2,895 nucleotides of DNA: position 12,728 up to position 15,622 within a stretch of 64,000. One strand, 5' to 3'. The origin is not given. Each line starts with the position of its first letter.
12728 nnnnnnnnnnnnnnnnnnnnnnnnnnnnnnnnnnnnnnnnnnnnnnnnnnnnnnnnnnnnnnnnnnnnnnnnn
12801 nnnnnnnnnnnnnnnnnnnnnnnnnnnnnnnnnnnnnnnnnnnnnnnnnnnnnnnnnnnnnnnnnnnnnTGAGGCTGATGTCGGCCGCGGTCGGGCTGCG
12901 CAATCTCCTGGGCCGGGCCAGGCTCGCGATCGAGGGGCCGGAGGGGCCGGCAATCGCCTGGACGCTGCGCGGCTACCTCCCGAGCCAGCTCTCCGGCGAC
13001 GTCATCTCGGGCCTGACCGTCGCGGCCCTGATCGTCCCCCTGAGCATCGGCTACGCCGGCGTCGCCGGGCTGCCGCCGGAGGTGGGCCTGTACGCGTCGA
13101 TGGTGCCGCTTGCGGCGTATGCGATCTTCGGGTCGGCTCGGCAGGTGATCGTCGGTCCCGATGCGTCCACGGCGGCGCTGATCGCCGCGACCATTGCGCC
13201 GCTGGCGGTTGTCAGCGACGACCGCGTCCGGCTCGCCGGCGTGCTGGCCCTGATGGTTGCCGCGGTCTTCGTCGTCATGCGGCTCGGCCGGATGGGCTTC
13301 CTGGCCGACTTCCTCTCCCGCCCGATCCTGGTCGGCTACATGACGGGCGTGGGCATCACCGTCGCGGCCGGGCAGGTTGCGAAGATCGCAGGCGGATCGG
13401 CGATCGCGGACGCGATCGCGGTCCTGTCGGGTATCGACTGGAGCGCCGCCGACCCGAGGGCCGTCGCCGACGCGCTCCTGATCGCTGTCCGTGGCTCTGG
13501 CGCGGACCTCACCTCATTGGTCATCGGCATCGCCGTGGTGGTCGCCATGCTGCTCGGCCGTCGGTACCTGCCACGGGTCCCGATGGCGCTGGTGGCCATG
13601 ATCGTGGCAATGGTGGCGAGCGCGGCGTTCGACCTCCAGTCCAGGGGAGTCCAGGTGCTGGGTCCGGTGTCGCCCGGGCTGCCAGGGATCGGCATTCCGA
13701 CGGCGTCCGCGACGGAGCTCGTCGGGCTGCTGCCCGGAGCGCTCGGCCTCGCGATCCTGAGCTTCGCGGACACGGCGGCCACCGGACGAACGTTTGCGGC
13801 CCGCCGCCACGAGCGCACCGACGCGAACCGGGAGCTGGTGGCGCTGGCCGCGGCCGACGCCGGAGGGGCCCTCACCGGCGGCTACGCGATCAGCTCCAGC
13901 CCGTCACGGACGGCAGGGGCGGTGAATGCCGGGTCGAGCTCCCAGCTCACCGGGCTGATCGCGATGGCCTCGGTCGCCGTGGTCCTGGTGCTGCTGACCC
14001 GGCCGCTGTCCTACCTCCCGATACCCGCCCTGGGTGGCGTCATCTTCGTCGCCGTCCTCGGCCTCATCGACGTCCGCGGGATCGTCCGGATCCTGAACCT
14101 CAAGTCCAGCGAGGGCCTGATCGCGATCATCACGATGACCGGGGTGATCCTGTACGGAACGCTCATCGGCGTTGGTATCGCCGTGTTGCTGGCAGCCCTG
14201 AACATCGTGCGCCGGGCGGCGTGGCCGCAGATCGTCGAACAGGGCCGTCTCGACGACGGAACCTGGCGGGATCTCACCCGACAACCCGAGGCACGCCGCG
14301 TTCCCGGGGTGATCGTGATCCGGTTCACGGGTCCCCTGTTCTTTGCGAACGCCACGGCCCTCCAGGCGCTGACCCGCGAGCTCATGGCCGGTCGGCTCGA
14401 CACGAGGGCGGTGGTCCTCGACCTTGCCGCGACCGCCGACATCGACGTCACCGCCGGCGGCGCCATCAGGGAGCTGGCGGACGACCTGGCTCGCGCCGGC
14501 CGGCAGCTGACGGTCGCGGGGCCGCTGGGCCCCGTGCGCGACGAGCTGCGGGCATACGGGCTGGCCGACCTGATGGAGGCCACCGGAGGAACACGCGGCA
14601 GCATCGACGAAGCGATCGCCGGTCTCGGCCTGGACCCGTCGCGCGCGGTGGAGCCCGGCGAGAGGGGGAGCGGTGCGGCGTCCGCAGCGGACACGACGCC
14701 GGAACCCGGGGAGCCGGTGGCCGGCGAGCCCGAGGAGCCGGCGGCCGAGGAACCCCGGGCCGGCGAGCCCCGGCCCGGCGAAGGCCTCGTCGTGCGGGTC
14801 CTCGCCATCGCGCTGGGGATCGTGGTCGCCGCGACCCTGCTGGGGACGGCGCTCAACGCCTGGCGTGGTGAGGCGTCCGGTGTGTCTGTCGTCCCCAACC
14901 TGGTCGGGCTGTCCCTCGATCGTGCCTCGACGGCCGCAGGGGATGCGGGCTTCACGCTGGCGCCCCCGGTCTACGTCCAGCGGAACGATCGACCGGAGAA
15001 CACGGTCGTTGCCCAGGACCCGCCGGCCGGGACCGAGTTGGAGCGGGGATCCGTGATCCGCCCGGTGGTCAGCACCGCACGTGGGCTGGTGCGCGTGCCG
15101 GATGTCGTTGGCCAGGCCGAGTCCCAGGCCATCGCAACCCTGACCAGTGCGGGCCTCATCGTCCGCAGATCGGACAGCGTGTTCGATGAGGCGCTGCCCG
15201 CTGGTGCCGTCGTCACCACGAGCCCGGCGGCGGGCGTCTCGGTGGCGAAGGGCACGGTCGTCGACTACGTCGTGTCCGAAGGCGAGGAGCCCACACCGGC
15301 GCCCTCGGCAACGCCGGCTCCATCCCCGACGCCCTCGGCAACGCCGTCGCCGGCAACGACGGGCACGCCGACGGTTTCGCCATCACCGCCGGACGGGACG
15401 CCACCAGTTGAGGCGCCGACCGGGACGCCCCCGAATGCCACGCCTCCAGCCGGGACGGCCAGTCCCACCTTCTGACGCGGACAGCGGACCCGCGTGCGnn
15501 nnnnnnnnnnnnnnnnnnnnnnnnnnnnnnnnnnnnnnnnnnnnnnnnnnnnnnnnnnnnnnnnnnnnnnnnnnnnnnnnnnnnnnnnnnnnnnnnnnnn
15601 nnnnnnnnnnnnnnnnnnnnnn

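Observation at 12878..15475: SulP/STAS anion transporter fused to a transmembrane helix and two PASTA domains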

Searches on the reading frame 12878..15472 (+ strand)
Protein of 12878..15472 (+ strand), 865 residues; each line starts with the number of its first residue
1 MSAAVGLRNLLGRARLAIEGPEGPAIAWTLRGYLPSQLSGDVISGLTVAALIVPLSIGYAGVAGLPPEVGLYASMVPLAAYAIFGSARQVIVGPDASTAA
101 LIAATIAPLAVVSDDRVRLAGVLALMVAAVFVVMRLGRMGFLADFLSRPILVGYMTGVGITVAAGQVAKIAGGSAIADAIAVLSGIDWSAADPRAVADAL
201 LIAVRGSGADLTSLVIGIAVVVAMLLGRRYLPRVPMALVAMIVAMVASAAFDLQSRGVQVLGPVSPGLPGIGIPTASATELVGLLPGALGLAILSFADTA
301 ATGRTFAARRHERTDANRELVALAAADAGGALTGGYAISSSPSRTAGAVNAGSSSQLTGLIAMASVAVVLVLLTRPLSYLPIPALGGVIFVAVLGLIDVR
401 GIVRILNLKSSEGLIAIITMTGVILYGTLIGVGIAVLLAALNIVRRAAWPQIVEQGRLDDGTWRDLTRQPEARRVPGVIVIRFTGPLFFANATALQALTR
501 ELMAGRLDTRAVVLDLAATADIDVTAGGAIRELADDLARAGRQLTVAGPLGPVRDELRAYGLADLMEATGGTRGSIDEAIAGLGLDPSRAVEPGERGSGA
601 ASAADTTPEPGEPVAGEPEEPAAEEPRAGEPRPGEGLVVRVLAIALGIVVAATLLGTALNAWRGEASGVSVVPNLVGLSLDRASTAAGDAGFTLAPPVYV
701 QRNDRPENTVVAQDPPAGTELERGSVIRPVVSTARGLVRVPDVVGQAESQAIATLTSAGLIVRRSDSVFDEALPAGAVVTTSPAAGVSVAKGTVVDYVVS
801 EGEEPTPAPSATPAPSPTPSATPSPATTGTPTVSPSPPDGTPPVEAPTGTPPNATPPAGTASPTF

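Call 4: search_protein_families(library=pfam, proteins=[window:12878-15472:+], max_evalue=1)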
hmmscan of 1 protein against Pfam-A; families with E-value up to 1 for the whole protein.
window:12878-15472:+ (865 aa): 4 families
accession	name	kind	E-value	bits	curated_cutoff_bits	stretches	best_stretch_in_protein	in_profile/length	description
PF00916.26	Sulfate_transp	-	2.2e-74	250.9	23.2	1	38-419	1-380/380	Sulfate permease family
PF03793.24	PASTA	-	8.3e-23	80.6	23.2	2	738-800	1-63/64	PASTA domain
PF01740.26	STAS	-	7.3e-15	55.1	22.6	1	469-571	1-98/106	STAS domain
PF13466.11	STAS_2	-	7.7e-05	23.2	29.2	1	482-562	2-79/80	STAS domain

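Call 5: search_protein_families(library=ncbifam, proteins=[window:12878-15472:+], max_evalue=0.1)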
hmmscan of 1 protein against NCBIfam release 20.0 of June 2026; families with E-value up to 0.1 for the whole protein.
window:12878-15472:+ (865 aa): 6 families
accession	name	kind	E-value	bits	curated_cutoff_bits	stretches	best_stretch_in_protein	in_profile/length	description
TIGR00815.1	sulP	subfamily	9e-95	318.2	380.45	1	25-567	2-554/565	sulfate permease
NF008660.1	PRK11660.1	equivalog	2e-32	112.3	614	2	281-547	278-530/572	C4-dicarboxylic acid transporter DauA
NF050096.1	BicarbTportBicA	equivalog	4.5e-25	88.2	880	1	37-566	11-527/547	bicarbonate transporter BicA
NF033483.0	PknB_PASTA_kin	equivalog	3.1e-24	85.9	450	1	618-809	314-504/563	Stk1 family PASTA domain-containing Ser/Thr kinase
TIGR00377.1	ant_ant_sig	superfamily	0.00021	21.1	53.45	1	472-568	7-102/108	anti-sigma factor antagonist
NF002134.0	PRK00971.1-4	equivalog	0.027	13.2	557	0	478-551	329-399/429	glutaminase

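Call 6: find_homologous_proteins(query=window:12878-15472:+, max_evalue=1e-10)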
Query window:12878-15472:+ (865 aa): 1275 proteins with E <= 1e-10 among 8000 candidates; the best 120 are listed.
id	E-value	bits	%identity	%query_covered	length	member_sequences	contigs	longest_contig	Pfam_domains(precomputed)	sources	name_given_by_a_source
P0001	0.0e+0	1767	100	100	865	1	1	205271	PF01740.27,PF03793.25,PF00916.27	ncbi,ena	-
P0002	0.0e+0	1439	93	88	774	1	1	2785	PF01740.27,PF03793.25,PF00916.27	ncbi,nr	ncbi:MAG: SulP family inorganic anion transporter, partial [Chloroflexi bacterium]|nr:SulP family in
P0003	0.0e+0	1107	70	93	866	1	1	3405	PF01740.27,PF03793.25,PF00916.27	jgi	jgi:sulfate permease, SulP family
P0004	0.0e+0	1063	66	97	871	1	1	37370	PF01740.27,PF03793.25,PF00916.27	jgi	jgi:sulfate permease, SulP family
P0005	0.0e+0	1043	66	95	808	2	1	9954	PF01740.27,PF03793.25,PF00916.27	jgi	jgi:SulP family sulfate permease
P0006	0.0e+0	1032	64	97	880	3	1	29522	PF01740.27,PF03793.25,PF00916.27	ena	-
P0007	0.0e+0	1028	65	96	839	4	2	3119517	PF01740.27,PF03793.25,PF00916.27,PF13466.13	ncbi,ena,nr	ncbi:MAG: SulP family inorganic anion transporter [Chloroflexota bacterium]|nr:SulP family inorganic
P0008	0.0e+0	1018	63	99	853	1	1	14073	PF01740.27,PF03793.25,PF00916.27,PF13466.13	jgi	jgi:SulP family sulfate permease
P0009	1.2e-295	1001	65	96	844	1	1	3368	PF01740.27,PF03793.25,PF00916.27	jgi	jgi:high affinity sulfate transporter 1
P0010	2.9e-293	993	62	98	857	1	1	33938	PF01740.27,PF03793.25,PF00916.27,PF13466.13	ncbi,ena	-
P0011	2.0e-291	987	64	93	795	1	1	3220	PF01740.27,PF03793.25,PF00916.27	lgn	-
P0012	3.8e-291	986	64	98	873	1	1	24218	PF01740.27,PF03793.25,PF00916.27,PF13466.13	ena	-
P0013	2.0e-290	984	64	94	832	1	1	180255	PF01740.27,PF03793.25,PF00916.27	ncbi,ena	-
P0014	1.0e-289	982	64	94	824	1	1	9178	PF01740.27,PF03793.25,PF00916.27,PF13466.13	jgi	jgi:sulfate permease, SulP family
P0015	1.1e-287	975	65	92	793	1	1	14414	PF01740.27,PF03793.25,PF00916.27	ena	-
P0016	3.6e-281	953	60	91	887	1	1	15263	PF01740.27,PF03793.25,PF00916.27,PF13466.13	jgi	jgi:high affinity sulfate transporter 1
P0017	1.2e-280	952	68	67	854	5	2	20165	PF01740.27,PF03793.25,PF00916.27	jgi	-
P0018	7.8e-277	939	61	99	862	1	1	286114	PF01740.27,PF03793.25,PF00916.27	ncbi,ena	-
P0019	4.8e-276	936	61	93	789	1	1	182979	PF01740.27,PF03793.25,PF00916.27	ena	-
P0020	2.7e-274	931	61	93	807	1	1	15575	PF01740.27,PF03793.25,PF00916.27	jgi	jgi:high affinity sulfate transporter 1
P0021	7.7e-274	929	58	98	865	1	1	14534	PF01740.27,PF03793.25,PF00916.27,PF13466.13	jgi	jgi:high affinity sulfate transporter 1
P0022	1.0e-267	909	60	93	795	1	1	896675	PF01740.27,PF03793.25,PF00916.27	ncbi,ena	-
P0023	6.2e-265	900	59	92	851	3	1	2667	PF01740.27,PF03793.25,PF00916.27,PF13466.13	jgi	jgi:SulP family sulfate permease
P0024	8.9e-261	886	57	96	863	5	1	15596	PF01740.27,PF03793.25,PF00916.27,PF13466.13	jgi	jgi:SulP family sulfate permease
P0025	1.2e-260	885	66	78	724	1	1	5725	PF01740.27,PF05887.17,PF00916.27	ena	-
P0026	1.4e-260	885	56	95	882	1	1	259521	PF01740.27,PF03793.25,PF00916.27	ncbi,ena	-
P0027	1.1e-257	876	55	99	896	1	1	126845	PF01740.27,PF03793.25,PF00916.27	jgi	jgi:high affinity sulfate transporter 1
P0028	2.8e-257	874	63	84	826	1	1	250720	PF01740.27,PF03793.25,PF00916.27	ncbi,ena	-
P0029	1.1e-255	869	54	98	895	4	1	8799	PF01740.27,PF03793.25,PF00916.27,PF13466.13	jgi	-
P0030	6.6e-255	867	55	99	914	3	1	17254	PF01740.27,PF03793.25,PF00916.27,PF13466.13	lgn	-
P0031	1.9e-251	855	58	96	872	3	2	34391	PF01740.27,PF03793.25,PF00916.27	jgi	-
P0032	4.3e-247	841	57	91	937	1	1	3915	PF01740.27,PF03793.25,PF00916.27,PF13466.13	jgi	-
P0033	5.2e-239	814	56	90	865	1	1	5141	PF01740.27,PF03793.25,PF00916.27,PF13466.13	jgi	jgi:high affinity sulfate transporter 1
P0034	4.6e-238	811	56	91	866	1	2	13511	PF01740.27,PF03793.25,PF00916.27,PF13466.13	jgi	jgi:high affinity sulfate transporter 1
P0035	5.3e-236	804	54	92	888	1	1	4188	PF01740.27,PF03793.25,PF00916.27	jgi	jgi:high affinity sulfate transporter 1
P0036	3.4e-226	772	65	68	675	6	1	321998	PF01740.27,PF00916.27,PF13466.13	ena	-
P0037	5.6e-218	744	65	67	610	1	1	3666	PF01740.27,PF00916.27,PF13466.13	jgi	jgi:high affinity sulfate transporter 1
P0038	6.5e-217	741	50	93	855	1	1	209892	PF01740.27,PF03793.25,PF00916.27,PF13466.13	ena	-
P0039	2.5e-215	736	49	93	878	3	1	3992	PF01740.27,PF03793.25,PF00916.27,PF13466.13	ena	-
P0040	3.0e-214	732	51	93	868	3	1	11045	PF01740.27,PF03793.25,PF00916.27,PF13466.13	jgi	-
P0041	7.2e-214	731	50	95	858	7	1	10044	PF01740.27,PF03793.25,PF00916.27,PF13466.13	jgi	jgi:high affinity sulfate transporter 1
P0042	1.7e-213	730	58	63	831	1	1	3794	PF01740.27,PF03793.25,PF00916.27,PF13466.13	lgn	-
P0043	6.2e-213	728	52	93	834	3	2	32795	PF01740.27,PF03793.25,PF00916.27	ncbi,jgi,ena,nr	ncbi:MAG TPA: SulP family inorganic anion transporter [Candidatus Limnocylindrales bacterium]|nr:Sul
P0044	2.1e-212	726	51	90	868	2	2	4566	PF01740.27,PF03793.25,PF00916.27,PF13466.13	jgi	jgi:SulP family sulfate permease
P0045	2.1e-212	726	51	91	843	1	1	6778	PF01740.27,PF03793.25,PF00916.27,PF13466.13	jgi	jgi:high affinity sulfate transporter 1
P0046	1.6e-209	716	50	95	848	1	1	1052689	PF01740.27,PF03793.25,PF00916.27,PF13466.13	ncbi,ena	-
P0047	1.7e-209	716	51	97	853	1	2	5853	PF01740.27,PF03793.25,PF00916.27,PF13466.13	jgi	jgi:high affinity sulfate transporter 1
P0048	6.3e-209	714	50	92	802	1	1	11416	PF01740.27,PF03793.25,PF00916.27,PF13466.13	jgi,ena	-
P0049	2.0e-207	709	51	90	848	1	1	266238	PF01740.27,PF03793.25,PF00916.27,PF13466.13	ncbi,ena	-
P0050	6.1e-207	708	50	95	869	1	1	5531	PF01740.27,PF03793.25,PF00916.27,PF13466.13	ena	-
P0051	5.5e-205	701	51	90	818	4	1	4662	PF01740.27,PF03793.25,PF00916.27,PF13466.13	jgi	-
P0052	1.2e-204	700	52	90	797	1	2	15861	PF01740.27,PF03793.25,PF00916.27,PF13466.13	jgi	jgi:high affinity sulfate transporter 1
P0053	1.6e-203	697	50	94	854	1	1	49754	PF01740.27,PF03793.25,PF00916.27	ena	-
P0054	2.5e-203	696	48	94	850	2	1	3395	PF01740.27,PF03793.25,PF00916.27,PF13466.13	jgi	-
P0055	3.1e-203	696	55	66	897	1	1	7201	PF01740.27,PF03793.25,PF00916.27,PF13466.13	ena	-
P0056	6.7e-203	695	50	94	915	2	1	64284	PF01740.27,PF03793.25,PF00916.27,PF13466.13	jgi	-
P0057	1.9e-202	693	50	92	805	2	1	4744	PF01740.27,PF03793.25,PF00916.27,PF13466.13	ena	-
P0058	3.3e-202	692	51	92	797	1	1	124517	PF01740.27,PF03793.25,PF00916.27,PF13466.13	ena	-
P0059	1.6e-201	690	50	93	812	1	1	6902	PF01740.27,PF03793.25,PF00916.27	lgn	-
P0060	2.2e-200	686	50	90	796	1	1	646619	PF01740.27,PF03793.25,PF00916.27,PF13466.13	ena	-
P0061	1.4e-197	677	50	91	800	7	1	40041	PF01740.27,PF03793.25,PF00916.27,PF13466.13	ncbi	ncbi:MAG TPA: SulP family inorganic anion transporter [Candidatus Limnocylindrales bacterium]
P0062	1.7e-196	673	51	94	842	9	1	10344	PF01740.27,PF03793.25,PF00916.27,PF13466.13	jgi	jgi:SulP family sulfate permease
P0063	2.2e-196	673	50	93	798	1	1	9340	PF01740.27,PF03793.25,PF00916.27,PF13466.13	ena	-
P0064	4.1e-196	672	51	94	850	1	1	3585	PF01740.27,PF03793.25,PF00916.27,PF13466.13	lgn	-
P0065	1.6e-195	670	49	91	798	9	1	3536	PF01740.27,PF03793.25,PF00916.27,PF13466.13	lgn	-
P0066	7.4e-194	665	56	78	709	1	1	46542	PF01740.27,PF03793.25,PF00916.27,PF13466.13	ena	-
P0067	2.9e-191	656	51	85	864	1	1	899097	PF01740.27,PF03793.25,PF00916.27,PF13466.13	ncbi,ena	-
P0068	5.2e-191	655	49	91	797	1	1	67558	PF01740.27,PF03793.25,PF00916.27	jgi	jgi:high affinity sulfate transporter 1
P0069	1.5e-190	654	55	66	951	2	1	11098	PF01740.27,PF03793.25,PF00916.27,PF13466.13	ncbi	-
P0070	6.3e-190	652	47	94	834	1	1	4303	PF01740.27,PF03793.25,PF00916.27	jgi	jgi:high affinity sulfate transporter 1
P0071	2.4e-189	650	70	56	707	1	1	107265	PF01740.27,PF00916.27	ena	-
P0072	3.0e-189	649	49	92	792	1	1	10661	PF01740.27,PF03793.25,PF00916.27,PF13466.13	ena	-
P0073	2.2e-187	643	49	91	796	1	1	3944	PF01740.27,PF03793.25,PF00916.27,PF13466.13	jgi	jgi:high affinity sulfate transporter 1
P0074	5.7e-186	639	49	93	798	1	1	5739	PF01740.27,PF03793.25,PF00916.27,PF13466.13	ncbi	ncbi:MAG: SulP family inorganic anion transporter [Candidatus Limnocylindrales bacterium]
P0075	8.8e-185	635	48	93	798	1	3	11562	PF01740.27,PF03793.25,PF00916.27,PF13466.13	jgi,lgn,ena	jgi:high affinity sulfate transporter 1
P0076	2.3e-181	623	47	94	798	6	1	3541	PF01740.27,PF03793.25,PF00916.27,PF13466.13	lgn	-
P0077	3.1e-181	623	48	91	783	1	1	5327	PF01740.27,PF03793.25,PF00916.27,PF13466.13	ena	-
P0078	1.3e-180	621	47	93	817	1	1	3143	PF01740.27,PF03793.25,PF00916.27,PF13466.13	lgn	-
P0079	1.7e-180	620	58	68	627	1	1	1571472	PF01740.27,PF00916.27,PF13466.13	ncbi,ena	-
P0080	3.3e-180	619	48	90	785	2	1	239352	PF01740.27,PF03793.25,PF00916.27,PF13466.13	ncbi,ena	-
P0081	9.9e-176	605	59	59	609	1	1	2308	PF01740.27,PF03793.25,PF00916.27,PF13466.13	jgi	jgi:anti-anti-sigma regulatory factor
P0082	1.0e-174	601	49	81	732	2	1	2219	PF01740.27,PF00916.27,PF13466.13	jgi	jgi:high affinity sulfate transporter 1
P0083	5.1e-169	582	58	65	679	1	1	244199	PF01740.27,PF00916.27,PF13466.13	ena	-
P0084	1.9e-165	571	56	63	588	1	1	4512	PF01740.27,PF00916.27,PF13466.13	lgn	-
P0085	2.9e-160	553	49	74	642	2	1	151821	PF01740.27,PF03793.25,PF00916.27,PF13466.13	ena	-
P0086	1.7e-159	551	61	57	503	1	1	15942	PF01740.27,PF03793.25,PF00916.27,PF13466.13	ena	-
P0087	2.2e-159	551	54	67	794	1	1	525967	PF01740.27,PF00916.27,PF13466.13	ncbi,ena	-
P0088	1.2e-154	535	53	67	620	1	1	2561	PF01740.27,PF00916.27,PF13466.13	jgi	jgi:high affinity sulfate transporter 1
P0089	3.4e-148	514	66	50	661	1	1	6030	PF01740.27,PF00916.27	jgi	jgi:anti-anti-sigma regulatory factor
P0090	1.4e-143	498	47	73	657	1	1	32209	PF01740.27,PF03793.25,PF00916.27,PF13466.13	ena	-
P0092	1.7e-132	462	45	71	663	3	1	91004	PF01740.27,PF03793.25,PF00916.27,PF13466.13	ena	-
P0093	3.6e-128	447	45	71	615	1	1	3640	PF01740.27,PF03793.25,PF00916.27,PF13466.13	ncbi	ncbi:MAG TPA: SulP family inorganic anion transporter, partial [Candidatus Limnocylindrales bacteriu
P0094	3.5e-122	428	48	68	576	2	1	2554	PF01740.27,PF03793.25,PF00916.27,PF13466.13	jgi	-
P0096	1.0e-114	403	66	20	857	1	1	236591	PF01740.27,PF03793.25,PF00916.27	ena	-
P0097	3.6e-108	381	42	62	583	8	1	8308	PF01740.27,PF00916.27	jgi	jgi:high affinity sulfate transporter 1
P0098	1.4e-105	373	42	62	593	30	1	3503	PF01740.27,PF00916.27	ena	-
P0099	9.6e-103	363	41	62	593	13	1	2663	PF01740.27,PF00916.27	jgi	jgi:high affinity sulfate transporter 1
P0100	1.4e-101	359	39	68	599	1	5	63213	PF01740.27,PF00916.27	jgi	jgi:high affinity sulfate transporter 1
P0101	4.8e-100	354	39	62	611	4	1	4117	PF01740.27,PF00916.27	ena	-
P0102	2.2e-99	352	40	63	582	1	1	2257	PF01740.27,PF00916.27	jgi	jgi:high affinity sulfate transporter 1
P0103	3.3e-99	352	41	62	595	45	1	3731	PF01740.27,PF00916.27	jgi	jgi:high affinity sulfate transporter 1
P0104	5.4e-99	351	41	62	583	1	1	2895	PF01740.27,PF00916.27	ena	-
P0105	1.0e-98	350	39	62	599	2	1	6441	PF01740.27,PF00916.27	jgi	jgi:high affinity sulfate transporter 1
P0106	1.1e-98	350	41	62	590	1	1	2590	PF01740.27,PF00916.27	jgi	jgi:high affinity sulfate transporter 1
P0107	1.3e-98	350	41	62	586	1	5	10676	PF01740.27,PF00916.27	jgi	jgi:high affinity sulfate transporter 1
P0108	4.4e-98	348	37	63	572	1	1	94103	PF16983.12,PF01740.27,PF00916.27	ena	-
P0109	5.1e-98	348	41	62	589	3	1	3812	PF01740.27,PF00916.27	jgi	jgi:high affinity sulfate transporter 1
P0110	5.5e-98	348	41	62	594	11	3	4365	PF01740.27,PF00916.27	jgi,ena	-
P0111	8.5e-98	347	39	62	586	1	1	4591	PF01740.27,PF00916.27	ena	-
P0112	1.1e-97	347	40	62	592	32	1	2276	PF01740.27,PF00916.27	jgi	jgi:high affinity sulfate transporter 1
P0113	1.8e-97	346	38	69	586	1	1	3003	PF01740.27,PF00916.27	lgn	-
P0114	3.7e-97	345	41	62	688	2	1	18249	PF01740.27,PF00916.27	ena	-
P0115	3.8e-97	345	39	63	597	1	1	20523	PF01740.27,PF00916.27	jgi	jgi:high affinity sulfate transporter 1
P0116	8.4e-97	344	40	62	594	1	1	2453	PF01740.27,PF00916.27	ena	-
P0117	3.0e-96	342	41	62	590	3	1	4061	PF01740.27,PF00916.27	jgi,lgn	jgi:high affinity sulfate transporter 1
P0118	1.5e-95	339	40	61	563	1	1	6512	PF01740.27,PF00916.27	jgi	jgi:high affinity sulfate transporter 1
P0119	1.6e-95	339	39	62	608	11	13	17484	PF01740.27,PF00916.27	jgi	jgi:high affinity sulfate transporter 1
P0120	1.6e-95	339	39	62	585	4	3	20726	PF01740.27,PF00916.27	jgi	jgi:high affinity sulfate transporter 1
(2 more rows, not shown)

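Call 9: find_encoding_contigs(protein=P0001, flank=10000, max_places=3)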
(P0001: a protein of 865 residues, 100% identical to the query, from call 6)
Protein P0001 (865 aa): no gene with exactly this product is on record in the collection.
